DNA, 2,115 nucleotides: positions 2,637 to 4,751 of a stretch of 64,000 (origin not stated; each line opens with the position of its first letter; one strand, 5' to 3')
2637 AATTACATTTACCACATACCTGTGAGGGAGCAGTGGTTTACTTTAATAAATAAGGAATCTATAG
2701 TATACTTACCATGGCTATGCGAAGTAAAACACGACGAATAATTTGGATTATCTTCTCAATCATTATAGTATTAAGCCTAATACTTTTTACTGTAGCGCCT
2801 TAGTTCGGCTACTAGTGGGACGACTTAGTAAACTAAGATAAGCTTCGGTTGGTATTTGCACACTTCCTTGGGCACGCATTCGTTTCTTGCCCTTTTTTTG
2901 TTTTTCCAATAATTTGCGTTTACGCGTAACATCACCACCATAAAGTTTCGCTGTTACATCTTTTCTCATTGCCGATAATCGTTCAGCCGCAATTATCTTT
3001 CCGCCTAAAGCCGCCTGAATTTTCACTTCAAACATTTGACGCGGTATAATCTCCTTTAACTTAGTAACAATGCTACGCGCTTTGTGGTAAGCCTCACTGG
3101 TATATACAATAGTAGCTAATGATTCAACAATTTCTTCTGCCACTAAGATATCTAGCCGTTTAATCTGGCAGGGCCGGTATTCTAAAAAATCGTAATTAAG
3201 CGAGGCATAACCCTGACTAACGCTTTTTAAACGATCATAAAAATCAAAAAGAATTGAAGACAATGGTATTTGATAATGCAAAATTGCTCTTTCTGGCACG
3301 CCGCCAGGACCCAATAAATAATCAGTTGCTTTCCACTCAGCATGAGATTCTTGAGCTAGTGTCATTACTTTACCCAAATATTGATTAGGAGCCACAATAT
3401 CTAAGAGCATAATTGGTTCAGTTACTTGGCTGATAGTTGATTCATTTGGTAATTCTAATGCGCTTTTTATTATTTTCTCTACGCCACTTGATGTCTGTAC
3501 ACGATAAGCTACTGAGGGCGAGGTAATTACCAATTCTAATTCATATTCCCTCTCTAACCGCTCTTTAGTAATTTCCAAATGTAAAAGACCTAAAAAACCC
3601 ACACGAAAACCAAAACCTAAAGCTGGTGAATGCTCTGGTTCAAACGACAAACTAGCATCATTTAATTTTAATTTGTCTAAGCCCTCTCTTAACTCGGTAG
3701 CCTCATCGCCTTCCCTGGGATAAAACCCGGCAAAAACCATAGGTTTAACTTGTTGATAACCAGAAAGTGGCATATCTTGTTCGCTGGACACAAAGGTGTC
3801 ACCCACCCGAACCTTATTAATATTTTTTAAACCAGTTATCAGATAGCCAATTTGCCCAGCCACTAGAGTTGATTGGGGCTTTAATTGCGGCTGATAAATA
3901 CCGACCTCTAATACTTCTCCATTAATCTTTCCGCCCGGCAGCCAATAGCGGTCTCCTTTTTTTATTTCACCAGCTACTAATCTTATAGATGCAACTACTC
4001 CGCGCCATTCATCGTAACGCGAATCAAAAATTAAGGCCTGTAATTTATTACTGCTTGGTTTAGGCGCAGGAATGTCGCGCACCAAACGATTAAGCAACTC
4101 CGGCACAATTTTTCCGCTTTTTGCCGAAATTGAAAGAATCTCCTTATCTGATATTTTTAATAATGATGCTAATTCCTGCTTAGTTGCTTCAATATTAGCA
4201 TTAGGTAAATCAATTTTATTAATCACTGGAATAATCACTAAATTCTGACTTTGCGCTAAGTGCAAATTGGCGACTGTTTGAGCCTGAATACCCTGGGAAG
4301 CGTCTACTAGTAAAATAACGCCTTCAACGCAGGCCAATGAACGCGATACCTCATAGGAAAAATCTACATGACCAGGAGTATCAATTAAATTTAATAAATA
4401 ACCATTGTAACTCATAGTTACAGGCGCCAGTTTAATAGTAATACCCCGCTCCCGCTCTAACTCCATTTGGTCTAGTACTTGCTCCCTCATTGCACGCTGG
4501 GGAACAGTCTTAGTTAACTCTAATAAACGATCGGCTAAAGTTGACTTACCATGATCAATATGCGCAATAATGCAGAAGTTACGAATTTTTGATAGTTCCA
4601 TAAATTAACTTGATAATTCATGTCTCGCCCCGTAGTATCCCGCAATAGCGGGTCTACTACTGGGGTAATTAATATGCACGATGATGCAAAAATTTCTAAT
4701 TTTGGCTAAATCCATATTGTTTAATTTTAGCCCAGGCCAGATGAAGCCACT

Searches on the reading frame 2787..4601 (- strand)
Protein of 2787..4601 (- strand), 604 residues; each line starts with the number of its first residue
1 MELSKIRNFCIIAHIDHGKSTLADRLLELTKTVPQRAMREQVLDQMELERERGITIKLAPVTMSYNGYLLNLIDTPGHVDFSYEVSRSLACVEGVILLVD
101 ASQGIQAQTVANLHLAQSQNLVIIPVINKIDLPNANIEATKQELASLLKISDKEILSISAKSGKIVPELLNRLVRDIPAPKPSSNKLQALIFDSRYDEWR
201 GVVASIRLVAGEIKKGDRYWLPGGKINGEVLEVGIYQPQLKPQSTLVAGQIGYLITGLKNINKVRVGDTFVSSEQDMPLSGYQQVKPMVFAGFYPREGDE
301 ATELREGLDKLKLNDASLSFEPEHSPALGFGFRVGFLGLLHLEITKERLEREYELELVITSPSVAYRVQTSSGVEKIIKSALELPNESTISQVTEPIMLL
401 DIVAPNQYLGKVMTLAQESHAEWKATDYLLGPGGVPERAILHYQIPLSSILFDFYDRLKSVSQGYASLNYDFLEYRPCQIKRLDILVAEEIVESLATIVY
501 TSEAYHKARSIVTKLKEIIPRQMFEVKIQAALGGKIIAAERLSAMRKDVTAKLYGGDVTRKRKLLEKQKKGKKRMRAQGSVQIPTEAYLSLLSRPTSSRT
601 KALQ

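Call 14: search_protein_families(library=pfam, proteins=[window:2787-4601:-])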
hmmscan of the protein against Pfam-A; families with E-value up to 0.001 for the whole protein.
window:2787-4601:- (604 aa): 8 families
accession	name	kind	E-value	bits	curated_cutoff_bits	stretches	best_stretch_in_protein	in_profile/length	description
PF00009.33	GTP_EFTU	-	2.1e-55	187.7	26.5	1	5-178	2-187/188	Elongation factor Tu GTP binding domain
PF06421.17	LepA_C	-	3.9e-43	146.4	29.7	1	488-592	2-106/107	GTP-binding protein LepA C-terminus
PF00679.30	EFG_C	-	9.8e-18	64.4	27.9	1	393-484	2-87/89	Elongation factor G C-terminus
PF03144.31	GTP_EFTU_D2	-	6.1e-09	36.6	30.3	1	201-270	1-72/73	Elongation factor Tu domain 2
PF01926.29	MMR_HSR1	-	4.1e-05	24.1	21.9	1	15-129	8-113/113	50S ribosome-binding GTPase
PF14492.12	EFG_III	-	0.00048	20.6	27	0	286-359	3-73/75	Elongation Factor G, domain III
PF16658.11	RF3_C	-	0.00067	19.9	40.1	0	287-370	9-89/132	Class II release factor RF3, C-terminal domain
PF00025.27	Arf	-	0.00097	19.1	22.3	0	59-176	49-173/174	ADP-ribosylation factor family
